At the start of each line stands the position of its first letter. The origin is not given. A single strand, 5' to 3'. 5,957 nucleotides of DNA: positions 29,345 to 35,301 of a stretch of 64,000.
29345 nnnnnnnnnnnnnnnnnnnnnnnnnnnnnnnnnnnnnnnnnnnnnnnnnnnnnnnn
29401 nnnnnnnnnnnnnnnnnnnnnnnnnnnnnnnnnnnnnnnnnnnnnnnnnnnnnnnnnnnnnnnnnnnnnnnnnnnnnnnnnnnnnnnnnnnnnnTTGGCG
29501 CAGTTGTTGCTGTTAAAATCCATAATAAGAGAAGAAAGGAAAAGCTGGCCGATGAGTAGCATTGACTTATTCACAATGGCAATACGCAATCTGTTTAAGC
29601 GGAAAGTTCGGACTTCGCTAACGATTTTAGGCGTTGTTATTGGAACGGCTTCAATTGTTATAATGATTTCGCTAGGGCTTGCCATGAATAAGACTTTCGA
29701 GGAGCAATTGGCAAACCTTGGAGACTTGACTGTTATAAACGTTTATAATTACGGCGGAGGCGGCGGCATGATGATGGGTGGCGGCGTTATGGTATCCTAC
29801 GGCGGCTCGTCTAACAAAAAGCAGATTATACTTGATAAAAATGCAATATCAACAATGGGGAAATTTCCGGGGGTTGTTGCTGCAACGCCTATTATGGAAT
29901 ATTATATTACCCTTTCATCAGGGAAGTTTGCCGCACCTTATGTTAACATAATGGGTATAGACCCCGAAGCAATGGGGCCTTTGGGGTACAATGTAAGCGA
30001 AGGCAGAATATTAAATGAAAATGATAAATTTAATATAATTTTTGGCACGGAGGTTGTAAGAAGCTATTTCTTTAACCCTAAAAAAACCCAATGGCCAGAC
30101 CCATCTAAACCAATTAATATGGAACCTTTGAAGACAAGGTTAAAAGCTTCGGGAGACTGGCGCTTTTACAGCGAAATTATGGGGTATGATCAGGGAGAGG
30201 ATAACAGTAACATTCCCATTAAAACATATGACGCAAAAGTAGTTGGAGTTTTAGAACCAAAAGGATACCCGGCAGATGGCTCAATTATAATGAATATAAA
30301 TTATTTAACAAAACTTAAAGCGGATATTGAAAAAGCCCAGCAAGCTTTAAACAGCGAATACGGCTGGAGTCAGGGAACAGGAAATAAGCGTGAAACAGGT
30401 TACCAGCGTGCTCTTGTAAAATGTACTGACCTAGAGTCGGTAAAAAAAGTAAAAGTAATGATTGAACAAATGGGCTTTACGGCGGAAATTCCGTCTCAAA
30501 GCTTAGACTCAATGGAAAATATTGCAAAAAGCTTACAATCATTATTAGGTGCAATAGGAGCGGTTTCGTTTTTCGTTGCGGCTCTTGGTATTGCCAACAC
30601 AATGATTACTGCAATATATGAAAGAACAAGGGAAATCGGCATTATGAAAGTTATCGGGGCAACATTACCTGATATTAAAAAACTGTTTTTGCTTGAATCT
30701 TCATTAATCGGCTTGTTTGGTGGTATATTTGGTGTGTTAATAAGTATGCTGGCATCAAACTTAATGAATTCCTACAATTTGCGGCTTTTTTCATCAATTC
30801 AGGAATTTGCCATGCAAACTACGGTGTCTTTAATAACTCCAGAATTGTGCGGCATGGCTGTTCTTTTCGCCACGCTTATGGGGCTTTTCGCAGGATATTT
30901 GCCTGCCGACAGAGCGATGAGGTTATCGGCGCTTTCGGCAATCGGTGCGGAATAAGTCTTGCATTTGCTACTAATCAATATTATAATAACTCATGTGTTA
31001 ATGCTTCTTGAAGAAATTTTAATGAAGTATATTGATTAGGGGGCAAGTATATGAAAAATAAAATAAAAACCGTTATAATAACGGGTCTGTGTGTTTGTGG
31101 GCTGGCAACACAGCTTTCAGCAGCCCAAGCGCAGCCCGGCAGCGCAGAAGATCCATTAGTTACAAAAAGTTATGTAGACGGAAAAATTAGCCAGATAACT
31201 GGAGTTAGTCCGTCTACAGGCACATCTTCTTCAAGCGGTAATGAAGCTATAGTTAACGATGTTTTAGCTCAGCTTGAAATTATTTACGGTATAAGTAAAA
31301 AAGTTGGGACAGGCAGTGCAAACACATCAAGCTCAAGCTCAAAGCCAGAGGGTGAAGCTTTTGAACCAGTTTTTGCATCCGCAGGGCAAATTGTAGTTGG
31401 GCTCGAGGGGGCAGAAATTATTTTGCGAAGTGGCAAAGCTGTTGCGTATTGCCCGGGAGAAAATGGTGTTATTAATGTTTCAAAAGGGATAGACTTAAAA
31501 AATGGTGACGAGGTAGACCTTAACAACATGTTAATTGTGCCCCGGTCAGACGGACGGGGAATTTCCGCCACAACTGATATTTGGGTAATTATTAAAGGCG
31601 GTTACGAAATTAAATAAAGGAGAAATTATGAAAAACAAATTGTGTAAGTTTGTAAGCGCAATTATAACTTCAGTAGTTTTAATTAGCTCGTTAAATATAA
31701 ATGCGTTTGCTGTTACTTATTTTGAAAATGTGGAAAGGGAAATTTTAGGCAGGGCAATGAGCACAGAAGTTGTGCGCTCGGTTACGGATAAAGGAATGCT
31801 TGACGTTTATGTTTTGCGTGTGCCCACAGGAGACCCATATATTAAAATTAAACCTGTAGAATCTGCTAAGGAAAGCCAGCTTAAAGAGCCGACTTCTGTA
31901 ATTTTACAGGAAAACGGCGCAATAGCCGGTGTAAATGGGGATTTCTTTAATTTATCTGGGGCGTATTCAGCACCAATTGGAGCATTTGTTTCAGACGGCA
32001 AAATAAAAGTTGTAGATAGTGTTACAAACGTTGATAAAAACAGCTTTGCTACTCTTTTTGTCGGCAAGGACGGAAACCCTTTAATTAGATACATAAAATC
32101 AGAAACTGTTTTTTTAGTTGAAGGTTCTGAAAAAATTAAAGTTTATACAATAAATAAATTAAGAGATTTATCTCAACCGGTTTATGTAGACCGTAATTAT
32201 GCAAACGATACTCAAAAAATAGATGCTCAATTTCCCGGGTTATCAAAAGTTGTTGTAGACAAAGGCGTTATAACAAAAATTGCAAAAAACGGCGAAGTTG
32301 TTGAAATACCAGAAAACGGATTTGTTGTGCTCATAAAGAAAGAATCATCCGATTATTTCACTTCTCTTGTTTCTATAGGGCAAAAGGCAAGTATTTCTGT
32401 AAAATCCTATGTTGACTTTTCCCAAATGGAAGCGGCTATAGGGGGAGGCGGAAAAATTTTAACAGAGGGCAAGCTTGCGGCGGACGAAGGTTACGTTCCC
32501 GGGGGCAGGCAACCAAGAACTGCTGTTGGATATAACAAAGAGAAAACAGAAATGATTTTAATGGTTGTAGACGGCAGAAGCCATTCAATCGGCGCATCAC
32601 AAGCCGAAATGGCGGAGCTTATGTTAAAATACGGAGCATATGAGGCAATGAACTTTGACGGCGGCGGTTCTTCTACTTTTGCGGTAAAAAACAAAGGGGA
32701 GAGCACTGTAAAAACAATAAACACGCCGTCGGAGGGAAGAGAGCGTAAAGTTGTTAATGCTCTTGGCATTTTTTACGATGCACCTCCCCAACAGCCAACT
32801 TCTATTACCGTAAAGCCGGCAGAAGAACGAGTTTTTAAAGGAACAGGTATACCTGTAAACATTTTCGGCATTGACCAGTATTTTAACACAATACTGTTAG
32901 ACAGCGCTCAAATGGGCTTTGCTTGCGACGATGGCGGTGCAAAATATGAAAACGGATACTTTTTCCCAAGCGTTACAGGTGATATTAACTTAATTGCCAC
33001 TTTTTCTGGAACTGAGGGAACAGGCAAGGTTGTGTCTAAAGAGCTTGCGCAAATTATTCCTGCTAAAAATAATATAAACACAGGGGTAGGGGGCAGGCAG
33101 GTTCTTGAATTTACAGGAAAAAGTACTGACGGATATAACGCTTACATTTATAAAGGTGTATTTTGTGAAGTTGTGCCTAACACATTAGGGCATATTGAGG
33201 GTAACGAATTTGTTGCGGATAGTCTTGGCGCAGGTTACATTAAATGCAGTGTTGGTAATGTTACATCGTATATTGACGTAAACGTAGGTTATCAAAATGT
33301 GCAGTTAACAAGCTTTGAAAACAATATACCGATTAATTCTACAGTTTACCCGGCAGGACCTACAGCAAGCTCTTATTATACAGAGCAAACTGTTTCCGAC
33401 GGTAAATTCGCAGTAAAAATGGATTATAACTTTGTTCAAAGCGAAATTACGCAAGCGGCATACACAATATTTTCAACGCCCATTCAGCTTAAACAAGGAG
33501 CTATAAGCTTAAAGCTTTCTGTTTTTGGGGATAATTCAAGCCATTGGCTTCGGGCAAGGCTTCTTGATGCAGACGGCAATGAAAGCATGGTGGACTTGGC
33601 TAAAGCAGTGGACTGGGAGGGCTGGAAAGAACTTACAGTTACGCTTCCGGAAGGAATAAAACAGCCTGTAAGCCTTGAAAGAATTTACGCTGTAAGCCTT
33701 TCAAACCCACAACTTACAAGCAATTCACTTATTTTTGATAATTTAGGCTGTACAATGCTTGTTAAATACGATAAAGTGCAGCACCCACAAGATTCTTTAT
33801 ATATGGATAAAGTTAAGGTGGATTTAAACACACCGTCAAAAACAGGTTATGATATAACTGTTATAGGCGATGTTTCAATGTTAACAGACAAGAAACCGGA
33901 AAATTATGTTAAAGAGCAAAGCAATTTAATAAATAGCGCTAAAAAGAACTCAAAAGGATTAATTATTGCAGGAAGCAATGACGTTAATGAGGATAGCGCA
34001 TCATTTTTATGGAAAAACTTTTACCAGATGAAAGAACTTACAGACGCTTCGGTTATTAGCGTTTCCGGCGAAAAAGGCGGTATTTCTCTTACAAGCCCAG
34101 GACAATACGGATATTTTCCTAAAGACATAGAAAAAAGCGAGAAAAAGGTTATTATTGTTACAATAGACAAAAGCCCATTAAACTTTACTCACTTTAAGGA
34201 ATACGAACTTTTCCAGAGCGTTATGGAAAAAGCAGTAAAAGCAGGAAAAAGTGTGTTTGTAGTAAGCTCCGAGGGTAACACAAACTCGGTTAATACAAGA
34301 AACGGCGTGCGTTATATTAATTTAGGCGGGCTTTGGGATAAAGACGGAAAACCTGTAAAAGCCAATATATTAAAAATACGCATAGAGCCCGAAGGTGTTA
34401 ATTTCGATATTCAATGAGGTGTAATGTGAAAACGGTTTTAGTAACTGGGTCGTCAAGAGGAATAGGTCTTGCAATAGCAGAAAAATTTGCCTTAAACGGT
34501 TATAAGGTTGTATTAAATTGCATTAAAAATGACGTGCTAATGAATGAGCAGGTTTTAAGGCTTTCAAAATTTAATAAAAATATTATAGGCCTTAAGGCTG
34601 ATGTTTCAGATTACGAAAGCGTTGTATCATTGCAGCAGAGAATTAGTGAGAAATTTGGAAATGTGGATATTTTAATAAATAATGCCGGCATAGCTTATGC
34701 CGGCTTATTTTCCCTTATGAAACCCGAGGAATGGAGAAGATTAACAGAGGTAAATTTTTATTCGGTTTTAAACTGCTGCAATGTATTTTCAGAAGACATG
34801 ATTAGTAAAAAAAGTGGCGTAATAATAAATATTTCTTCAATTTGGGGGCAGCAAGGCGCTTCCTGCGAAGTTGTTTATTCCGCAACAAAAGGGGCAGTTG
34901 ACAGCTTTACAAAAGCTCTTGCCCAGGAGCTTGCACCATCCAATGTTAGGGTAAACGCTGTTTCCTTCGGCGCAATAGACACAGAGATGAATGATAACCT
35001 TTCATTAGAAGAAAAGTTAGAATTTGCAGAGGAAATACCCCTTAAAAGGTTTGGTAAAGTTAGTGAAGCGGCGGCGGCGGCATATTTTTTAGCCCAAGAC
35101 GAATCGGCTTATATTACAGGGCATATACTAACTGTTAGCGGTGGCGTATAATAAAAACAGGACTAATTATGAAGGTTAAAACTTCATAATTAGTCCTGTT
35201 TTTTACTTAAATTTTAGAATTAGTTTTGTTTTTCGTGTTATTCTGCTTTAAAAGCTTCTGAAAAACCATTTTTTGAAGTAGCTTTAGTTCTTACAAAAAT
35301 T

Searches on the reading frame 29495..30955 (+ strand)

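Call 8: search_protein_families(library=pfam, proteins=[window:29495-30955:+])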
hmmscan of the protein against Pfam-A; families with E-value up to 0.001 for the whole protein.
window:29495-30955:+ (486 aa): 2 families
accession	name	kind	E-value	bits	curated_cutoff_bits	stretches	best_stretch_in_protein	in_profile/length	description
PF02687.27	FtsX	-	4.8e-19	69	25.5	1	353-478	2-119/120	FtsX-like permease C-terminal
PF12704.14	MacB_PCD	-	4.7e-17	63.4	27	1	40-321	1-202/207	MacB-like periplasmic core domain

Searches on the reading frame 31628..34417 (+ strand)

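Call 8: search_protein_families(library=pfam, proteins=[window:31628-34417:+])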
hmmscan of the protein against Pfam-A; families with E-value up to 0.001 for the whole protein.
window:31628-34417:+ (929 aa): 1 family
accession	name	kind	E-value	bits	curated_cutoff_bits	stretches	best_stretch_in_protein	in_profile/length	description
PF09992.14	NAGPA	-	6.6e-34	118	25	1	208-382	5-169/169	Phosphodiester glycosidase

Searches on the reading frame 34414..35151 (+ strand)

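Call 8: search_protein_families(library=pfam, proteins=[window:34414-35151:+])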
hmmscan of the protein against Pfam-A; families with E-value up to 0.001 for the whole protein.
window:34414-35151:+ (245 aa): 3 families
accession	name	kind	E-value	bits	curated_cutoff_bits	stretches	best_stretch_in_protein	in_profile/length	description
PF13561.12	adh_short_C2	-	6e-60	203.2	27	1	14-245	5-235/236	Enoyl-(Acyl carrier protein) reductase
PF00106.31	adh_short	-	1.1e-57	195.1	26.6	1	6-199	1-193/195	short chain dehydrogenase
PF08659.16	KR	-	5.9e-14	52.8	22.6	1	7-174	2-168/180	KR domain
